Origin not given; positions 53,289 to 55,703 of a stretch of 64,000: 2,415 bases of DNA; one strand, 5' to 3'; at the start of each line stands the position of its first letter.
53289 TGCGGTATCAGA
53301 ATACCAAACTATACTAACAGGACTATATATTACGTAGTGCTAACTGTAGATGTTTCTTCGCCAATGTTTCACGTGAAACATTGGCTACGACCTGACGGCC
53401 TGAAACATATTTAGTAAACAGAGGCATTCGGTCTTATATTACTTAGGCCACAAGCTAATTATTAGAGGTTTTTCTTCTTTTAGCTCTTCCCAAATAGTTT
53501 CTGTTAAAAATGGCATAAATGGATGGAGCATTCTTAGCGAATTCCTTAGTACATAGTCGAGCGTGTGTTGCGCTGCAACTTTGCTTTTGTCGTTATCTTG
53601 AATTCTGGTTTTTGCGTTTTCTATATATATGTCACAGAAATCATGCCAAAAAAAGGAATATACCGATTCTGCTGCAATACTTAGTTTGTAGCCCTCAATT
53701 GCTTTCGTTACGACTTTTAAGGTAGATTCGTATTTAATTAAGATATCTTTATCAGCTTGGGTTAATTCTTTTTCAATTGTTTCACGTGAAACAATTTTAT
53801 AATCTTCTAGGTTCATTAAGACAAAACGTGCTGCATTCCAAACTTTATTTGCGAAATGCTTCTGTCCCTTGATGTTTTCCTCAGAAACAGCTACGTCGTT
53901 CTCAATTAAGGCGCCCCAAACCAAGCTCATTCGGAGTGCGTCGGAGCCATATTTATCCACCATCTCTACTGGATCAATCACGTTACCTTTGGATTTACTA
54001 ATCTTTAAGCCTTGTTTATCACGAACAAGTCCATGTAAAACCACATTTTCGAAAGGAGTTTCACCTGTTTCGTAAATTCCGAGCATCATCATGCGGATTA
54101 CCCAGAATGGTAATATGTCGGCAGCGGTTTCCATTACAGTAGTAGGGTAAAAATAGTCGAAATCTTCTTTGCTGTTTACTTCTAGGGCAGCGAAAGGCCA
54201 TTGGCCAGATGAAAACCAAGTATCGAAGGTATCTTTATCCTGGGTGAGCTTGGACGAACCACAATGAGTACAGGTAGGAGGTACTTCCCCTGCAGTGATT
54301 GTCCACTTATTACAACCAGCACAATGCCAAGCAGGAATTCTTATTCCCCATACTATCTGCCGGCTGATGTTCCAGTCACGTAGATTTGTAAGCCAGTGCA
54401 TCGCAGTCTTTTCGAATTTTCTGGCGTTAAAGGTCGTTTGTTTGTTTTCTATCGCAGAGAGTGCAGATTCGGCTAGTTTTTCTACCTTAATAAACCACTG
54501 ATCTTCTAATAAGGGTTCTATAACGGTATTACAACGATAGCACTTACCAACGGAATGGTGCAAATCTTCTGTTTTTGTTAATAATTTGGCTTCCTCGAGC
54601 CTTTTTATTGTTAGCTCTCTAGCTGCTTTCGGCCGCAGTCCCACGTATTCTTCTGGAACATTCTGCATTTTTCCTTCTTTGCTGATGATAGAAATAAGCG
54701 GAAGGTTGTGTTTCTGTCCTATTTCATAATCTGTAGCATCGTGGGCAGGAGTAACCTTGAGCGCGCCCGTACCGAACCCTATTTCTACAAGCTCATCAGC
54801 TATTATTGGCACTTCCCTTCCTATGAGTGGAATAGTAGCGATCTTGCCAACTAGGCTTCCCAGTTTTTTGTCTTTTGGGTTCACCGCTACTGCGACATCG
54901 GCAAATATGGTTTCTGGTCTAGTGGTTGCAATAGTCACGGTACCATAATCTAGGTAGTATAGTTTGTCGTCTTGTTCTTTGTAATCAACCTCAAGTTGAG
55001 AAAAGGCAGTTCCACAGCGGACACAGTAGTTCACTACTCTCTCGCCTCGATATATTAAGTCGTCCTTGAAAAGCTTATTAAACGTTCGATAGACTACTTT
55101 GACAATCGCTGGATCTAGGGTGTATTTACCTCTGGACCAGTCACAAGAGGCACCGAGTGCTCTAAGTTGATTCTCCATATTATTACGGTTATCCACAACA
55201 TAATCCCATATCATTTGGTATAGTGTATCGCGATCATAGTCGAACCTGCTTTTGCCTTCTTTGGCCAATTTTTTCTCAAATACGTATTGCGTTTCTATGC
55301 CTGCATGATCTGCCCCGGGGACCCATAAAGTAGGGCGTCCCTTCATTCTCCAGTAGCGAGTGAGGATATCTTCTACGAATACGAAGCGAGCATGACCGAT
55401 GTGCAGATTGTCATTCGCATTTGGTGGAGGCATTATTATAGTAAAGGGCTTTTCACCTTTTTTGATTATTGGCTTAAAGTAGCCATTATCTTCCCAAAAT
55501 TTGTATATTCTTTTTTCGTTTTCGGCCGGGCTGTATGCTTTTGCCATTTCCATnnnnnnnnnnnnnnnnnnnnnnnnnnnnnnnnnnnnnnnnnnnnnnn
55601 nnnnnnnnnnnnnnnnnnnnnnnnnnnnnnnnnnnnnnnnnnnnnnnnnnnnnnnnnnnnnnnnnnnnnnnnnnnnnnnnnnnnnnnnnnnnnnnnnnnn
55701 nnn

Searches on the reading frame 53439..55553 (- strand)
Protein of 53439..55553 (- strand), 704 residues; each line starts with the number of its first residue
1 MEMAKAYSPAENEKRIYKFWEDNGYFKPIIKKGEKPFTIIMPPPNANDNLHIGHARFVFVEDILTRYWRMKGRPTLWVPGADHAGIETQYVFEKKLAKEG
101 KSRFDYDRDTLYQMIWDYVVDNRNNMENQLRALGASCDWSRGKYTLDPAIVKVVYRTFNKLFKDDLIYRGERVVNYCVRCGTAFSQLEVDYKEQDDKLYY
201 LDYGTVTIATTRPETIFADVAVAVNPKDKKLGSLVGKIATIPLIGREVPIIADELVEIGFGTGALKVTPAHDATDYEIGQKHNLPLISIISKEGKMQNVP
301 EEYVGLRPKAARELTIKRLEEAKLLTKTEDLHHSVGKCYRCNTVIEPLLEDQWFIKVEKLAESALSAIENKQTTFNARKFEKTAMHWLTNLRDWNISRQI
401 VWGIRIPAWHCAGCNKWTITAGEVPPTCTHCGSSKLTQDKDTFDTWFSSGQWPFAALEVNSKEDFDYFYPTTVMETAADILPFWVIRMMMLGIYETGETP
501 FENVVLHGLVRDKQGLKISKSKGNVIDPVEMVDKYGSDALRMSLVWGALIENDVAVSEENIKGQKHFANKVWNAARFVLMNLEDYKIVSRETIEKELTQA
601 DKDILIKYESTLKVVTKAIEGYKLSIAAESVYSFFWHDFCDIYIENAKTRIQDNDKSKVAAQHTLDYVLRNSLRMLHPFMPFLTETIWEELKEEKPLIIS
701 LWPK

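Call 10: find_related_loci(query=window:53439-55553:-, collection=genome_contigs, flank=1500)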
Query window:53439-55553:- (704 aa) in genome_contigs; peptide patterns used: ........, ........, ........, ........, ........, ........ (x = any residue, [..] = any of these).
599 stretches matched a pattern (row limit reached: there are more); 582 encode a relative of the query (tblastn E <= 1e-3); the best 80 are kept; 80 distinct loci.
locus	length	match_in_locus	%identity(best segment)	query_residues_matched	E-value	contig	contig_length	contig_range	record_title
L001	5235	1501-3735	51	3-703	0e+0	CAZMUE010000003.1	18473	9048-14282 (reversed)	MAG TPA_asm: uncultured Gammaproteobacteria bacterium isolate binchicken_co204_357 genome assembly, contig: NODE_3510_le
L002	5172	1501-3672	51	3-697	0e+0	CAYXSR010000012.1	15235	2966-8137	MAG TPA_asm: uncultured Pseudomonadales bacterium isolate SRP323688_co1_112 genome assembly, contig: NODE_6227_length_15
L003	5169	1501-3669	50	7-703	0e+0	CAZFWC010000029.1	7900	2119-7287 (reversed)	MAG TPA_asm: uncultured Gammaproteobacteria bacterium isolate SRP178699_co2_540 genome assembly, contig: NODE_10177_leng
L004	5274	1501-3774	48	3-703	0e+0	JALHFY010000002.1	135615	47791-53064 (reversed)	MAG: Candidatus Shapirobacteria bacterium isolate 3-JJ_aug_S1_074 scaffold_34, whole genome shotgun sequence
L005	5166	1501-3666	49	3-694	0e+0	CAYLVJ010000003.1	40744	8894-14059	MAG TPA_asm: uncultured Candidatus Saccharibacteria bacterium isolate SRP141376_co2_225 genome assembly, contig: NODE_22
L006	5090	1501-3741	49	3-703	0e+0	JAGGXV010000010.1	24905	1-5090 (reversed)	MAG: bacterium isolate AUK161 PB_MBMC_115_c_000000000001, whole genome shotgun sequence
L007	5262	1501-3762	48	3-703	0e+0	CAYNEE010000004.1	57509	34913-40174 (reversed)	MAG TPA_asm: uncultured Gammaproteobacteria bacterium isolate binchicken_co117_38 genome assembly, contig: NODE_999_leng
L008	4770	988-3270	47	3-704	0e+0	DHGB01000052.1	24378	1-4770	MAG TPA_asm: Candidatus Shapirobacteria bacterium UBA4809 UBA4809_contig_87068, whole genome shotgun sequence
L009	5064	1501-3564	61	2-703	0e+0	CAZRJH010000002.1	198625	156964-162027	MAG TPA_asm: uncultured Gammaproteobacteria bacterium isolate SRP342105_co1_321 genome assembly, contig: NODE_64_length_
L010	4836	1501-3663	49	3-704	0e+0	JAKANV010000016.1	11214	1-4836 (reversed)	MAG: bacterium isolate WY5.bin98 NODE_10148_length_11214_cov_1.179129, whole genome shotgun sequence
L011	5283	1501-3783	48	1-704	0e+0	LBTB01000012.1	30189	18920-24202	MAG: Candidatus Shapirobacteria bacterium GW2011_GWF2_37_20 US46_C0012, whole genome shotgun sequence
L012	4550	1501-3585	50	2-704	0e+0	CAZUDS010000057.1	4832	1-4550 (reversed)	MAG TPA_asm: uncultured Candidatus Saccharibacteria bacterium isolate binchicken_co247_5 genome assembly, contig: NODE_1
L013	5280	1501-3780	47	3-703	0e+0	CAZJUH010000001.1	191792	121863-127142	MAG TPA_asm: uncultured Gammaproteobacteria bacterium isolate binchicken_co220_54 genome assembly, contig: NODE_9_length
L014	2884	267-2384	46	2-703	0e+0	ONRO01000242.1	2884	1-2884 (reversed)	uncultured Clostridiales bacterium isolate RUG573 genome assembly, contig: k87_23334132, whole genome shotgun sequence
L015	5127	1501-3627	46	2-704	0e+0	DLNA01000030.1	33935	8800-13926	MAG TPA_asm: Patescibacteria group bacterium UBA7522 UBA7522_contig_221, whole genome shotgun sequence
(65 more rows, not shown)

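Call 11: search_protein_families(library=ncbifam, proteins=[window:53439-55553:-])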
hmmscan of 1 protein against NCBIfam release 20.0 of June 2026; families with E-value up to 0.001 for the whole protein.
window:53439-55553:- (704 aa): 19 families
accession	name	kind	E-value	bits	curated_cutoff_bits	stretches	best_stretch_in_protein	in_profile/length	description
NF004349.1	PRK05729.1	equivalog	2.2e-265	883.1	704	1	5-703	2-696/860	valine--tRNA ligase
TIGR00422.1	valS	equivalog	2.2e-259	863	612.1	1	3-704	1-713/863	valine--tRNA ligase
NF011492.0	PRK14900.1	equivalog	1.1e-225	751.9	1783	1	2-694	8-710/1044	valine--tRNA ligase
NF009687.0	PRK13208.1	equivalog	1e-166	556.4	738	1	2-696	5-709/801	valine--tRNA ligase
TIGR00392.1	ileS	equivalog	1.3e-115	387.6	621.4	3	426-695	518-793/861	isoleucine--tRNA ligase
NF000540.1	alt_ValS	exception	1.1e-82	278.3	900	2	436-694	492-746/827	valine--tRNA ligase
NF040702.1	ileS_w_GNAT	exception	5.9e-67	226.2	1999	3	437-699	702-964/1100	isoleucine--tRNA ligase, N-acetyltransferase domain-containing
NF000258.1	MupB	exception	5.4e-63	213.2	1900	3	425-692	496-764/1033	mupirocin-resistant isoleucine--tRNA ligase MupB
NF008957.0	PRK12300.1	subfamily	1.2e-58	198.9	677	3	10-228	7-240/946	leucine--tRNA ligase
NF000257.1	MupA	exception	5.4e-58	196.6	1900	3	427-691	494-761/1024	mupirocin-resistant isoleucine--tRNA ligase MupA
TIGR00396.1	leuS_bact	equivalog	2.2e-55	188.2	548.4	4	516-696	604-763/843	leucine--tRNA ligase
TIGR00395.1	leuS_arch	equivalog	1.5e-41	142.3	648.5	2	13-227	4-233/938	leucine--tRNA ligase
TIGR00398.1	metG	equivalog_domain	4.7e-35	121.3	336.35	3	498-694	309-504/530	methionine--tRNA ligase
NF008900.0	PRK12267.1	equivalog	9.6e-32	110.3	598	2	456-693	238-478/648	methionine--tRNA ligase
NF001100.0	PRK00133.1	equivalog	5e-21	74.9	587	2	337-694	174-505/676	methionine--tRNA ligase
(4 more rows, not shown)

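Call 25: find_related_loci(query=window:53439-55553:-, collection=metagenome_contigs, flank=800)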
Query window:53439-55553:- (704 aa) in metagenome_contigs; peptide patterns used: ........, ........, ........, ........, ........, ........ (x = any residue, [..] = any of these).
600 stretches matched a pattern (row limit reached: there are more); 578 encode a relative of the query (tblastn E <= 1e-3); the best 80 are kept; 80 distinct loci.
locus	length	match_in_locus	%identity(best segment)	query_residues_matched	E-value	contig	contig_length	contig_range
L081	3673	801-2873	61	1-703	0e+0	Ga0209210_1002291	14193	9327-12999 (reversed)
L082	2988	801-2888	61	1-704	0e+0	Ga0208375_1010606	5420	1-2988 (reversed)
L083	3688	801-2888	61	1-704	0e+0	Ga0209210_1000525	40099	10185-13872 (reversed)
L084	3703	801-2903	60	3-704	0e+0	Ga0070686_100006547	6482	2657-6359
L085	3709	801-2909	60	1-704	0e+0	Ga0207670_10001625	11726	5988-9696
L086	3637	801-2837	60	3-704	0e+0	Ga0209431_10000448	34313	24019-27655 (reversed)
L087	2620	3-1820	57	87-704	0e+0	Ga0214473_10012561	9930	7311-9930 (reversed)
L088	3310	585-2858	51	3-703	0e+0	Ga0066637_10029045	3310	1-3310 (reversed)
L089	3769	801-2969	50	7-703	0e+0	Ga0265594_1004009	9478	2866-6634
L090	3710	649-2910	48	3-703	0e+0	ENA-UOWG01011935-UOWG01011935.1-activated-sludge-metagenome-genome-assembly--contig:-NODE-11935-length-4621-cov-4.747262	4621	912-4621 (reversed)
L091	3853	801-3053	48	3-703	0e+0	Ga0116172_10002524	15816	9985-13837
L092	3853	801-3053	48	3-703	0e+0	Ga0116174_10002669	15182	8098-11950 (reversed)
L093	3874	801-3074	48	3-704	0e+0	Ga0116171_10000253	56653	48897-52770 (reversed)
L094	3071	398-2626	48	3-703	0e+0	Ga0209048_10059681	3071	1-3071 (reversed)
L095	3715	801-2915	48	1-704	0e+0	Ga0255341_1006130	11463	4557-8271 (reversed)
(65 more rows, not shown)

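Call 39: find_homologous_proteins(query=window:53439-55553:-, max_evalue=1e-100)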
Query window:53439-55553:- (704 aa): 7998 proteins with E <= 1e-100 among 8000 candidates; the best 120 are listed.
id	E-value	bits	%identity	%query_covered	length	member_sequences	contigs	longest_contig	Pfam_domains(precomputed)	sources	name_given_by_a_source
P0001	0.0e+0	1296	77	100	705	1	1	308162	PF09334.18,PF08264.20,PF13603.13,PF00133.29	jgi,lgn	jgi:valyl-tRNA synthetase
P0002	0.0e+0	1290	76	100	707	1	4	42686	PF09334.18,PF08264.20,PF13603.13,PF00133.29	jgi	jgi:valyl-tRNA synthetase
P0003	0.0e+0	1264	75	100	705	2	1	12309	PF09334.18,PF08264.20,PF13603.13,PF00133.29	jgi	jgi:valyl-tRNA synthetase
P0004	0.0e+0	1252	74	100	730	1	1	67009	PF09334.18,PF08264.20,PF13603.13,PF00133.29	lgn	-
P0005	0.0e+0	1244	74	100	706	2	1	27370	PF09334.18,PF08264.20,PF13603.13,PF00133.29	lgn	-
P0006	0.0e+0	1231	73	100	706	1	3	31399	PF09334.18,PF08264.20,PF13603.13,PF00133.29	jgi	jgi:valyl-tRNA synthetase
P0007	0.0e+0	1229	72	100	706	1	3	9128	PF09334.18,PF08264.20,PF13603.13,PF00133.29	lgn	-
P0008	0.0e+0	1209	76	94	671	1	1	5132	PF09334.18,PF08264.20,PF13603.13,PF00133.29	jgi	jgi:valyl-tRNA synthetase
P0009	0.0e+0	1182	70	100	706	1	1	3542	PF09334.18,PF08264.20,PF13603.13,PF00133.29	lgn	-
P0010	0.0e+0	1178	69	100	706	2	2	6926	PF09334.18,PF01406.26,PF08264.20,PF13603.13,PF00133.29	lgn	-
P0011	0.0e+0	1169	69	100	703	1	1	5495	PF09334.18,PF08264.20,PF13603.13,PF00133.29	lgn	-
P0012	0.0e+0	1162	76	90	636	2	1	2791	PF09334.18,PF08264.20,PF13603.13,PF00133.29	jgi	-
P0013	0.0e+0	1120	66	100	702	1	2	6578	PF09334.18,PF08264.20,PF13603.13,PF00133.29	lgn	-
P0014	0.0e+0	1099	65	100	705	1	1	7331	PF09334.18,PF08264.20,PF13603.13,PF00133.29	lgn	-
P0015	0.0e+0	1053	63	100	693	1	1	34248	PF09334.18,PF08264.20,PF13603.13,PF00133.29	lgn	-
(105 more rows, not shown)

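Call 40: find_encoding_contigs(protein=P0001, flank=700, max_places=2)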
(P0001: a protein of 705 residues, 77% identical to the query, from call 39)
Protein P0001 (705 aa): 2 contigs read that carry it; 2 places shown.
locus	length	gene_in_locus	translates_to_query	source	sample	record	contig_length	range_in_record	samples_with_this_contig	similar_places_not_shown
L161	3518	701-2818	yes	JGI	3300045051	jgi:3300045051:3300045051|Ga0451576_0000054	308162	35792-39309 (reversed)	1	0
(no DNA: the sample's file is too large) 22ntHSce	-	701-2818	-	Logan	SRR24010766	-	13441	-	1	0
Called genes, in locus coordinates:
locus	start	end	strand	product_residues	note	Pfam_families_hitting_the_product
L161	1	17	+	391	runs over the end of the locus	PF00814:TsaD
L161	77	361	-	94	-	-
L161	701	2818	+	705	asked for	PF00133:tRNA-synt_1, PF09334:tRNA-synt_1g (weak), PF13603:tRNA-synt_1_2 (weak), PF09334:tRNA-synt_1g, PF08264:Anticodon_1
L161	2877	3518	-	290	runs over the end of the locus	-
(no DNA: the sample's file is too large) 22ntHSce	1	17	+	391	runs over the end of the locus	PF00814:TsaD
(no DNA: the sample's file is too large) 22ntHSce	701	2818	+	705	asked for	PF00133:tRNA-synt_1, PF09334:tRNA-synt_1g (weak), PF13603:tRNA-synt_1_2 (weak), PF09334:tRNA-synt_1g, PF08264:Anticodon_1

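Call 41: find_encoding_contigs(protein=P0002, flank=700, max_places=2)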
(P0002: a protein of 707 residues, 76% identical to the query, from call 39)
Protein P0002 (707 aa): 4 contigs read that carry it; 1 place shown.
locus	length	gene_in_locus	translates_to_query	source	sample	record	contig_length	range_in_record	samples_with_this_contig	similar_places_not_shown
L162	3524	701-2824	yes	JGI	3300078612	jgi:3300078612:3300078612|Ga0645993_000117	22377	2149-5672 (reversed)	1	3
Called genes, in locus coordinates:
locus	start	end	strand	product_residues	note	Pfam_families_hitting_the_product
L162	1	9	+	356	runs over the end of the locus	PF02543:Carbam_trans_N (faint), PF00814:TsaD, PF22521:HypF_C_2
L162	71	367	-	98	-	-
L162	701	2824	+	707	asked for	PF00133:tRNA-synt_1, PF09334:tRNA-synt_1g (weak), PF13603:tRNA-synt_1_2, PF09334:tRNA-synt_1g, PF08264:Anticodon_1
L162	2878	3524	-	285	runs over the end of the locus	PF13428:TPR_14 (faint)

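Call 42: find_encoding_contigs(protein=P0003, flank=700, max_places=2)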
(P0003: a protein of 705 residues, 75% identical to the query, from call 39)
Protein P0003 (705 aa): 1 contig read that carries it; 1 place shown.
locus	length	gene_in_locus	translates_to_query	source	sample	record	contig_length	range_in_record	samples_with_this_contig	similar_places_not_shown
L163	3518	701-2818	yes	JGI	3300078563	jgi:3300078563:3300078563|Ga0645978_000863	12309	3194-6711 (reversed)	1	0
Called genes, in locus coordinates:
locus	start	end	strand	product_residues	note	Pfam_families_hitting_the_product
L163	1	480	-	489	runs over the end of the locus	PF03772:Competence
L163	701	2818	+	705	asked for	PF00133:tRNA-synt_1, PF09334:tRNA-synt_1g (weak), PF13603:tRNA-synt_1_2, PF09334:tRNA-synt_1g, PF08264:Anticodon_1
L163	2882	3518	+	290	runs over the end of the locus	-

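Call 43: find_encoding_contigs(protein=P0004, flank=700, max_places=2)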
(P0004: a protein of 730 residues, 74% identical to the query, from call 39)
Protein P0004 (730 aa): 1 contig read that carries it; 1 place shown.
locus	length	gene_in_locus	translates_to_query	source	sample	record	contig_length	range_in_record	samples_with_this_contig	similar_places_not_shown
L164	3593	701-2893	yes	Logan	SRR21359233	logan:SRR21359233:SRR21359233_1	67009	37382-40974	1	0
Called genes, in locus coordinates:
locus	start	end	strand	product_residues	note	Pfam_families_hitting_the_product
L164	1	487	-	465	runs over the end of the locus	PF13567:DUF4131, PF03772:Competence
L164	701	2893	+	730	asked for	PF00133:tRNA-synt_1, PF09334:tRNA-synt_1g, PF13603:tRNA-synt_1_2, PF09334:tRNA-synt_1g (weak), PF08264:Anticodon_1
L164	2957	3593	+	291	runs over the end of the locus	-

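Call 44: find_encoding_contigs(protein=P0005, flank=700, max_places=2)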
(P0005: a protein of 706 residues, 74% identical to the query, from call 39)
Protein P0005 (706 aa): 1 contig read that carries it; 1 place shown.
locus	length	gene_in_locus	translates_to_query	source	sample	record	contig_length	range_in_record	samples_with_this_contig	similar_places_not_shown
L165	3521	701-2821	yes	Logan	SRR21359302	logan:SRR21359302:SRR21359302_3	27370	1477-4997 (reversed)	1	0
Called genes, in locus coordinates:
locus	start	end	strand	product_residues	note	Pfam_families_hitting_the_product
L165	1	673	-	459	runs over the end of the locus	PF13567:DUF4131 (weak), PF03772:Competence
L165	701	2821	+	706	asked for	PF00133:tRNA-synt_1, PF09334:tRNA-synt_1g (weak), PF13603:tRNA-synt_1_2, PF09334:tRNA-synt_1g, PF08264:Anticodon_1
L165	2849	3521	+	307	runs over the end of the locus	-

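Call 45: find_encoding_contigs(protein=P0006, flank=700, max_places=2)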
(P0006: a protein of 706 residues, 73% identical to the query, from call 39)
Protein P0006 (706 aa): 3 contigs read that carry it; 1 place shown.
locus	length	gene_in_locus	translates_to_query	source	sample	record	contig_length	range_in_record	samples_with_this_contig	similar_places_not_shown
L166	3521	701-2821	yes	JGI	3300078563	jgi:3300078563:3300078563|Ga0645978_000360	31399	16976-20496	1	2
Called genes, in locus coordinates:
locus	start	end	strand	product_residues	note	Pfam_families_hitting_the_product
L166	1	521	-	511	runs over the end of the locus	PF13567:DUF4131, PF03772:Competence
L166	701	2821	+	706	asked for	PF00133:tRNA-synt_1, PF09334:tRNA-synt_1g (weak), PF13603:tRNA-synt_1_2, PF09334:tRNA-synt_1g, PF08264:Anticodon_1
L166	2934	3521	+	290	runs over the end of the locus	-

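Call 46: find_encoding_contigs(protein=P0007, flank=700, max_places=2)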
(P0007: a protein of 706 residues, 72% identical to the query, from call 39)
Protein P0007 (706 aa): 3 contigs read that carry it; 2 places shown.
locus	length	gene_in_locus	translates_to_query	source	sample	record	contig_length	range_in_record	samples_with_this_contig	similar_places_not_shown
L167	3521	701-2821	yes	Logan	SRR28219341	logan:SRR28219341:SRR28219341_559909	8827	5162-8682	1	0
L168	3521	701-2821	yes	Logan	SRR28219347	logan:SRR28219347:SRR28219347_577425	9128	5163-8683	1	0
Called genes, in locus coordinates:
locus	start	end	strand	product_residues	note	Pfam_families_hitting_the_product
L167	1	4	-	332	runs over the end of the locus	PF00579:tRNA-synt_1b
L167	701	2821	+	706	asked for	PF00133:tRNA-synt_1, PF09334:tRNA-synt_1g, PF13603:tRNA-synt_1_2, PF09334:tRNA-synt_1g, PF08264:Anticodon_1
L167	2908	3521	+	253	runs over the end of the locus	?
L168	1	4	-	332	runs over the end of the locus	PF00579:tRNA-synt_1b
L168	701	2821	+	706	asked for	PF00133:tRNA-synt_1, PF09334:tRNA-synt_1g, PF13603:tRNA-synt_1_2, PF09334:tRNA-synt_1g, PF08264:Anticodon_1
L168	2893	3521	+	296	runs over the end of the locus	PF07719:TPR_2 (faint)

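Call 47: find_encoding_contigs(protein=P0010, flank=700, max_places=2)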
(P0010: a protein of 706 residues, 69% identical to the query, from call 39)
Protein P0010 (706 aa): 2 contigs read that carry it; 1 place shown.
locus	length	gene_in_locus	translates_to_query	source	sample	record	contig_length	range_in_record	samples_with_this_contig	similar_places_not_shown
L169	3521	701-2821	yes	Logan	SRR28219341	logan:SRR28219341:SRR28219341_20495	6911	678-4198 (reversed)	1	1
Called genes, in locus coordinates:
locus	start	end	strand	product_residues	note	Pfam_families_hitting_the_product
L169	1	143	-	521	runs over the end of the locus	PF13567:DUF4131 (weak), PF03772:Competence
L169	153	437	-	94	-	-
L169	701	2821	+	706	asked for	PF00133:tRNA-synt_1, PF01406:tRNA-synt_1e (faint), PF09334:tRNA-synt_1g, PF13603:tRNA-synt_1_2, PF09334:tRNA-synt_1g, PF08264:Anticodon_1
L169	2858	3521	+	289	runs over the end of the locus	-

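Call 51: find_encoding_contigs(protein=P0009, flank=700, max_places=2)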
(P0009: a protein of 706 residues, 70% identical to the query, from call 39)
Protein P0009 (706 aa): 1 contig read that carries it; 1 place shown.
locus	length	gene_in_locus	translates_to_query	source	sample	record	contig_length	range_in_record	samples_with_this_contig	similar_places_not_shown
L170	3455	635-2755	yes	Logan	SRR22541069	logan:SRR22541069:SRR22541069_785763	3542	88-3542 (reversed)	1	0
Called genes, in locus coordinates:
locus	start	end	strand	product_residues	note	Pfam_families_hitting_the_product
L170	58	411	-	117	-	-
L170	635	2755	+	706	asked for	PF00133:tRNA-synt_1, PF09334:tRNA-synt_1g, PF13603:tRNA-synt_1_2 (weak), PF09334:tRNA-synt_1g (weak), PF08264:Anticodon_1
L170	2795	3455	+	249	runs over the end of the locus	?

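Call 52: find_encoding_contigs(protein=P0011, flank=700, max_places=2)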
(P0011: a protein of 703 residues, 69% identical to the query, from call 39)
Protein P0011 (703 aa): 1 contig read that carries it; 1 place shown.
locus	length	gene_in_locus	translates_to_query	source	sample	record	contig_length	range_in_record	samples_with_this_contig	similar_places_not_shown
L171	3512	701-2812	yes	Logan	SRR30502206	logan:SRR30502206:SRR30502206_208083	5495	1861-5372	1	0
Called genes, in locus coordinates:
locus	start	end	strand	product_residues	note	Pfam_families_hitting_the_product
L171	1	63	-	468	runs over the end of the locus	PF03772:Competence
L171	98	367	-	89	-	-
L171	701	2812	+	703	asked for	PF00133:tRNA-synt_1, PF09334:tRNA-synt_1g (weak), PF13603:tRNA-synt_1_2 (weak), PF09334:tRNA-synt_1g, PF08264:Anticodon_1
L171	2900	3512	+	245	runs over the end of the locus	?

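Call 53: find_encoding_contigs(protein=P0013, flank=700, max_places=2)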
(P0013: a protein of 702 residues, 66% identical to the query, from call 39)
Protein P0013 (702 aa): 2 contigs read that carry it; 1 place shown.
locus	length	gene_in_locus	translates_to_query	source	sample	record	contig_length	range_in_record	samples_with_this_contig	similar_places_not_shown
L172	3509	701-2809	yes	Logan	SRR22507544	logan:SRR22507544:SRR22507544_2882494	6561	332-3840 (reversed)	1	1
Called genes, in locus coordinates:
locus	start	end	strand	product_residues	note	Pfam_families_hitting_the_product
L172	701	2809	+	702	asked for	PF00133:tRNA-synt_1, PF09334:tRNA-synt_1g, PF13603:tRNA-synt_1_2, PF09334:tRNA-synt_1g, PF08264:Anticodon_1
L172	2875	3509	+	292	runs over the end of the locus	-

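Call 54: find_encoding_contigs(protein=P0014, flank=700, max_places=2)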
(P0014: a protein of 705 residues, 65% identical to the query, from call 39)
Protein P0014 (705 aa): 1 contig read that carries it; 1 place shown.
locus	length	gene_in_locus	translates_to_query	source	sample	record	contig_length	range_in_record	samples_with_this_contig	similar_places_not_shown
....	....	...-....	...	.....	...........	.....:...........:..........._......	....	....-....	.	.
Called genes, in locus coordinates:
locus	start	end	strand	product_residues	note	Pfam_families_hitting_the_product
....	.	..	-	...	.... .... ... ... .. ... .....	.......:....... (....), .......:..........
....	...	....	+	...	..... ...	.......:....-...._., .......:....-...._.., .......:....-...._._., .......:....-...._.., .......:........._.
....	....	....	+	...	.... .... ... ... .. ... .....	-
